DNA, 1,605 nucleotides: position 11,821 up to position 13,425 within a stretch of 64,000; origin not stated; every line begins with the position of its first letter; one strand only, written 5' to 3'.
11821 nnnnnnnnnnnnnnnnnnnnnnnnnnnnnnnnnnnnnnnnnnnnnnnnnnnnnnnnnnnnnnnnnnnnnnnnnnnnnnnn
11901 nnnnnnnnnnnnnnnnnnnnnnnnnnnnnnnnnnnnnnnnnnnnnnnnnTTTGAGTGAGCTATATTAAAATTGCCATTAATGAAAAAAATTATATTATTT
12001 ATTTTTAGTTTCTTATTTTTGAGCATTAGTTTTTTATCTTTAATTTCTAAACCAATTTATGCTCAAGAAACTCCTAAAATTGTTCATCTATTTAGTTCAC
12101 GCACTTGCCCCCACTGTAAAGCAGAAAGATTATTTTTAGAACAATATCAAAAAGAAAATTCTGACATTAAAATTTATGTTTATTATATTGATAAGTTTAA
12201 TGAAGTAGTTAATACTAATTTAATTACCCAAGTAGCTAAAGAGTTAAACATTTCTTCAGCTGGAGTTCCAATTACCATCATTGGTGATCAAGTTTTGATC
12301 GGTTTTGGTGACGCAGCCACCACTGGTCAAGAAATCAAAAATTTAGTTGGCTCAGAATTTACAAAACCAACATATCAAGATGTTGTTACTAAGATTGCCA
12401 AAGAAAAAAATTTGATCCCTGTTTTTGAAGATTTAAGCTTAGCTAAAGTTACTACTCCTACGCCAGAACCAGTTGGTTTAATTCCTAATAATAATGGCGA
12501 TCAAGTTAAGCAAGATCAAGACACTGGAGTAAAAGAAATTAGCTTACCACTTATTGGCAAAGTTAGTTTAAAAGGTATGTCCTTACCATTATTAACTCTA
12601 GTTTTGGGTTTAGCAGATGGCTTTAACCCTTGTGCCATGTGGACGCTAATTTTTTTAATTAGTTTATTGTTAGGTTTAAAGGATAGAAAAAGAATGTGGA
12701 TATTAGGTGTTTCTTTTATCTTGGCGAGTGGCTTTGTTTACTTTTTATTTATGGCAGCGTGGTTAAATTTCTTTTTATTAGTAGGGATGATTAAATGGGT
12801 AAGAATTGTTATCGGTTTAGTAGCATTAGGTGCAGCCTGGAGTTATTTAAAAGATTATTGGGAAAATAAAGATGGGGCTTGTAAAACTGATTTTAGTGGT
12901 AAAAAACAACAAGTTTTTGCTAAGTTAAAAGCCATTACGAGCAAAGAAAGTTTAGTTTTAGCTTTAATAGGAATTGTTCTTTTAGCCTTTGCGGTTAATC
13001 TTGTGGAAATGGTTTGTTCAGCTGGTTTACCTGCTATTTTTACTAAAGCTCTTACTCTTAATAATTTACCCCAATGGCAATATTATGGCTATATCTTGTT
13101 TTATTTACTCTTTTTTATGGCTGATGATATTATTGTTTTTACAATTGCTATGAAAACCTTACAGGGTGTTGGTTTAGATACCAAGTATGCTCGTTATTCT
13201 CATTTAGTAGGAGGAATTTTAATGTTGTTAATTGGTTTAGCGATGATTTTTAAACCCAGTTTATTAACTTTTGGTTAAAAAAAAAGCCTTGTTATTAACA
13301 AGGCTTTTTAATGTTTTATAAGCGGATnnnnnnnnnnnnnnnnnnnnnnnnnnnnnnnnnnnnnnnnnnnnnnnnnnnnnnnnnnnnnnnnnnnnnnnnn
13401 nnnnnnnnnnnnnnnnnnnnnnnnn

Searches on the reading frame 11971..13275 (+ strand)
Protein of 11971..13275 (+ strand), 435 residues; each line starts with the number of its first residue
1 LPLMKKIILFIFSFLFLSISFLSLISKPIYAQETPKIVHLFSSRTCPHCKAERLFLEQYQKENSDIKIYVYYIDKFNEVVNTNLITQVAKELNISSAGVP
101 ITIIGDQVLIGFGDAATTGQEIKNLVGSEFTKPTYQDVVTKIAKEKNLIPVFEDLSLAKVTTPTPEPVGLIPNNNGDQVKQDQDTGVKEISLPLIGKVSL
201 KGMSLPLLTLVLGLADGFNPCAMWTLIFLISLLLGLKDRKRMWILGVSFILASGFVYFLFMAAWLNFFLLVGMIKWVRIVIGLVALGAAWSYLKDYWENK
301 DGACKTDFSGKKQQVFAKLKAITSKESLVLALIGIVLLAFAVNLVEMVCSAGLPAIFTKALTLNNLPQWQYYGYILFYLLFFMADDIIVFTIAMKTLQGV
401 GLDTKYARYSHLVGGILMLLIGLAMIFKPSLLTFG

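Call 76: find_encoding_contigs(protein=window:11971-13275:+, flank=1500, max_places=6)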
Protein window:11971-13275:+ (435 aa): no gene with exactly this product is on record in the collection.

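Call 78: find_encoding_contigs(protein=window:11980-13275:+, flank=1500, max_places=6)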
Protein window:11980-13275:+ (432 aa): 1 contig read that carries it; 1 place shown.
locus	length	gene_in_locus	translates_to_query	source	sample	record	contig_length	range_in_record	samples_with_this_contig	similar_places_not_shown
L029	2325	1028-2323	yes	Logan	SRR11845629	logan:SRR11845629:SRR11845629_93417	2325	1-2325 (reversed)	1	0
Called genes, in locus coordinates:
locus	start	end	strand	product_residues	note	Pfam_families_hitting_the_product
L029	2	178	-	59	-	?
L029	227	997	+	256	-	PF10294:Methyltransf_16, PF05175:MTS, PF06325:PrmA (weak), PF13847:Methyltransf_31, PF08241:Methyltransf_11 (weak), PF08242:Methyltransf_12 (weak), PF13649:Methyltransf_25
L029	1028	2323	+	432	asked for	?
